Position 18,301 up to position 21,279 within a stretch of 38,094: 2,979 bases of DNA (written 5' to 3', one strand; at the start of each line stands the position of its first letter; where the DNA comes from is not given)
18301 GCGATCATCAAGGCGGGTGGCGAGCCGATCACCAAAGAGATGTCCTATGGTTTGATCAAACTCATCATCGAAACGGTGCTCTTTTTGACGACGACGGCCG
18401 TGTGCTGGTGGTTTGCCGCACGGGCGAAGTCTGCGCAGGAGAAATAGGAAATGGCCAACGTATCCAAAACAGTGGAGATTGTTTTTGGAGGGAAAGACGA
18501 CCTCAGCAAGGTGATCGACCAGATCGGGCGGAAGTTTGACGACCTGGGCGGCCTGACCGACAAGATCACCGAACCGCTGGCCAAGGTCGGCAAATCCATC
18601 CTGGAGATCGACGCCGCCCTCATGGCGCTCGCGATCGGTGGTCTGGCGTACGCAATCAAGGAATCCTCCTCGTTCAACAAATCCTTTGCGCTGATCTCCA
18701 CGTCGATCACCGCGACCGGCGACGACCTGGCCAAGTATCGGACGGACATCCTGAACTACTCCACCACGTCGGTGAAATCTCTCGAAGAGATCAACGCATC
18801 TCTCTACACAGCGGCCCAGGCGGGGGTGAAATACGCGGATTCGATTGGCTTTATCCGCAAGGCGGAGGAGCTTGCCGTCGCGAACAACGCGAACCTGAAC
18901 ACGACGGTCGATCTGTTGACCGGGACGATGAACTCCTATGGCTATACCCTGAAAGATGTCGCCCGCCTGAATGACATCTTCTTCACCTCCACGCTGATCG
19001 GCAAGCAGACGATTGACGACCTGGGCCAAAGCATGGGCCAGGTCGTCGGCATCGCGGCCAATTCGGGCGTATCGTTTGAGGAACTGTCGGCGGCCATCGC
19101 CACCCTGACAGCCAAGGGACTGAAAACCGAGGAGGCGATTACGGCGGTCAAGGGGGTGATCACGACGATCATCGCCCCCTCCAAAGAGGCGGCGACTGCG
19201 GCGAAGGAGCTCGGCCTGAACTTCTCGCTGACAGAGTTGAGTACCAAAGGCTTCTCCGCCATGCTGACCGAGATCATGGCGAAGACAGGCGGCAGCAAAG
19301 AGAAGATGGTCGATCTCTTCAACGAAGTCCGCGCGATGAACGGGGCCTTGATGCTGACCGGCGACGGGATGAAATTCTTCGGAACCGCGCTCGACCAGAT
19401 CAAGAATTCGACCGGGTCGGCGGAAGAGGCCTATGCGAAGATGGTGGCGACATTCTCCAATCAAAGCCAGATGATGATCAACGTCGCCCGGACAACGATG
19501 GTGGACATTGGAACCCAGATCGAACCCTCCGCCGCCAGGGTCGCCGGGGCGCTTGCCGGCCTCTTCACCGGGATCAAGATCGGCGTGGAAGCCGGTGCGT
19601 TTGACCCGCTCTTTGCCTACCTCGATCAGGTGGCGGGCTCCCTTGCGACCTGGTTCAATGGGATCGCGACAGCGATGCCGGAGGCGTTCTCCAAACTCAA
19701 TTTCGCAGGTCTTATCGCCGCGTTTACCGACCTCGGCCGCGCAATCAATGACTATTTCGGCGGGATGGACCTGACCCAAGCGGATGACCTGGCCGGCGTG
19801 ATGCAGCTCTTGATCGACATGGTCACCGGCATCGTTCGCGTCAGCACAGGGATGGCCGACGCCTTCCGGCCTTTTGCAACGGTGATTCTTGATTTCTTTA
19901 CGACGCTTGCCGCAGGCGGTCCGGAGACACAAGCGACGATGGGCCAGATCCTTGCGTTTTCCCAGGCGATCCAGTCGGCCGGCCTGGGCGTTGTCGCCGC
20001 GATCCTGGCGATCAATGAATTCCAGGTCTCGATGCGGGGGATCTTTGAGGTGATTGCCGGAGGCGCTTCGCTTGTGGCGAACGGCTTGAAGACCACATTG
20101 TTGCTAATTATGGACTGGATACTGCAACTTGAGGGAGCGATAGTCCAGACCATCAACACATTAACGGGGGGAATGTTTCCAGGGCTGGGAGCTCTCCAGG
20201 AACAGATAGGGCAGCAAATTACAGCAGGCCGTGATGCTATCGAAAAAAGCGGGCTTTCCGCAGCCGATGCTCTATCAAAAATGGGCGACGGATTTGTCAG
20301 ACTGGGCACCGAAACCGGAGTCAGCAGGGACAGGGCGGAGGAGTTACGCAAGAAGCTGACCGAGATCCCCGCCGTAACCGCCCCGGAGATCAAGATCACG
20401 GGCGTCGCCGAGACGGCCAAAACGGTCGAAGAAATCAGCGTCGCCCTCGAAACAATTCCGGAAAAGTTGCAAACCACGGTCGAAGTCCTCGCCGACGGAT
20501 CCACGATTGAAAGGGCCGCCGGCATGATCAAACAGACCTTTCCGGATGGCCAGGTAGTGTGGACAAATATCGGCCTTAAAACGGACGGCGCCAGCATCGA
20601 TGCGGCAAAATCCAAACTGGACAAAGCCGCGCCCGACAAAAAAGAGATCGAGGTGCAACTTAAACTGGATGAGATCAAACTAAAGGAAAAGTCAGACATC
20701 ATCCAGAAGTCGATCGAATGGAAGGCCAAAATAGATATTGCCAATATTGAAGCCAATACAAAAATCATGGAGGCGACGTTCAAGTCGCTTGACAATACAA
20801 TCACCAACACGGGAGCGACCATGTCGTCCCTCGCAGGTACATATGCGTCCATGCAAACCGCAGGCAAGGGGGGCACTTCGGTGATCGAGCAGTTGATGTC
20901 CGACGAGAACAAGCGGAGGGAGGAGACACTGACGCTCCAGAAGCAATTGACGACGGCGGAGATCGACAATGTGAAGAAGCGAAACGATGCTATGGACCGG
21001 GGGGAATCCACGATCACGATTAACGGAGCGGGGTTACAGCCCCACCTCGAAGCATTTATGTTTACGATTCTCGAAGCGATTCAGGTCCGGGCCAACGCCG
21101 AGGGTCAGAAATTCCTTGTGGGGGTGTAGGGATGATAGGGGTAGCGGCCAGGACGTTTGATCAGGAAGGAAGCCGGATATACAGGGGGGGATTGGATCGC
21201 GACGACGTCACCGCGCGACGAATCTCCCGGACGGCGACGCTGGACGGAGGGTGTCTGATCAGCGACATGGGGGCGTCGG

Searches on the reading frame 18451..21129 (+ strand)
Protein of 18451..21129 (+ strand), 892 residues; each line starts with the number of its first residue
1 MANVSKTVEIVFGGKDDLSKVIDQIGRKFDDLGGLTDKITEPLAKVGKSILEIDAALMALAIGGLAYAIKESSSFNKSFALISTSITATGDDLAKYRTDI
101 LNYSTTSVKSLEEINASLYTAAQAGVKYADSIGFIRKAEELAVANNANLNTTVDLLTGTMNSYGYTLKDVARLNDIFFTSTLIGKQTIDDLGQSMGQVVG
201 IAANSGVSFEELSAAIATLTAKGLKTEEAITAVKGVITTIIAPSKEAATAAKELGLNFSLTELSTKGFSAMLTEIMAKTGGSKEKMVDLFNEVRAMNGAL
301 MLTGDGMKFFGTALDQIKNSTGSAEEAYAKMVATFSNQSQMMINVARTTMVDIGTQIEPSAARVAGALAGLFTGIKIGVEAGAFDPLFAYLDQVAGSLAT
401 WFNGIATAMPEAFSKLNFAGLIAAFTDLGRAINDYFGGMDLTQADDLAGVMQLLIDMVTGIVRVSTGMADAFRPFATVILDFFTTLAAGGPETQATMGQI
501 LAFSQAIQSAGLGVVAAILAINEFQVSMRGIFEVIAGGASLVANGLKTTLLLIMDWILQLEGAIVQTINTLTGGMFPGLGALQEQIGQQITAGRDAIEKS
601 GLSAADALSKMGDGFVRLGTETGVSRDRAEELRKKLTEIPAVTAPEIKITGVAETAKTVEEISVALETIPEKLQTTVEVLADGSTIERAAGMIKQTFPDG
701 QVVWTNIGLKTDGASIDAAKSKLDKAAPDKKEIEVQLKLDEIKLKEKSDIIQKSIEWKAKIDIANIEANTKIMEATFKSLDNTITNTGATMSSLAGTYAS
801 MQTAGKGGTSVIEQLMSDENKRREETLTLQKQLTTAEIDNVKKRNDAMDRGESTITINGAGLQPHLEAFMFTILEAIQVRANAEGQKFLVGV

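Call 64: search_protein_families(library=phrogs, proteins=[window:18451-21129:+], max_evalue=0.00001)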
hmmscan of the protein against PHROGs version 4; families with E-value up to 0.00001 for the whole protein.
window:18451-21129:+ (892 aa): 19 families
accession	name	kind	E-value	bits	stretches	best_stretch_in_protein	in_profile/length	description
phrog_991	-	tail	5.2e-53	181.1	1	15-580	222-737/1966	tail length tape measure protein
phrog_1533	-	tail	2.4e-50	172.2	1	18-620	201-705/1688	tail length tape measure protein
phrog_4704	-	tail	4.6e-36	125.7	1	17-374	160-524/625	tail length tape measure protein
phrog_28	-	tail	9.1e-36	124.8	1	39-831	232-921/1228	tail length tape measure protein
phrog_1272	-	tail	1.4e-33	116.8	1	20-702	210-921/1606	tail length tape measure protein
phrog_167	-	tail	4.6e-24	85.3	1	24-858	236-888/1555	tail length tape measure protein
phrog_14441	-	tail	8.8e-24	85.6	1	40-232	46-238/241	tail length tape measure protein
phrog_28775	-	tail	1.2e-20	74.1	1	56-444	46-423/1303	tail length tape measure protein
phrog_23013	-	tail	1.6e-20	73.5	1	72-375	135-438/1379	tail length tape measure protein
phrog_5493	-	tail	2.5e-18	66.8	1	32-341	34-332/1102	tail length tape measure protein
phrog_9696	-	tail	2.5e-16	59.7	1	21-444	31-455/1415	tail length tape measure protein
phrog_37649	-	tail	1.6e-13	49.8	1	59-350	444-732/2006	tail length tape measure protein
phrog_5218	-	unknown function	1e-12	48.1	1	20-643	187-716/1599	-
phrog_58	-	tail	8.7e-12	45.2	1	6-580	271-766/1544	tail length tape measure protein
phrog_36752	-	unknown function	5e-11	42.1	1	68-331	72-336/1078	-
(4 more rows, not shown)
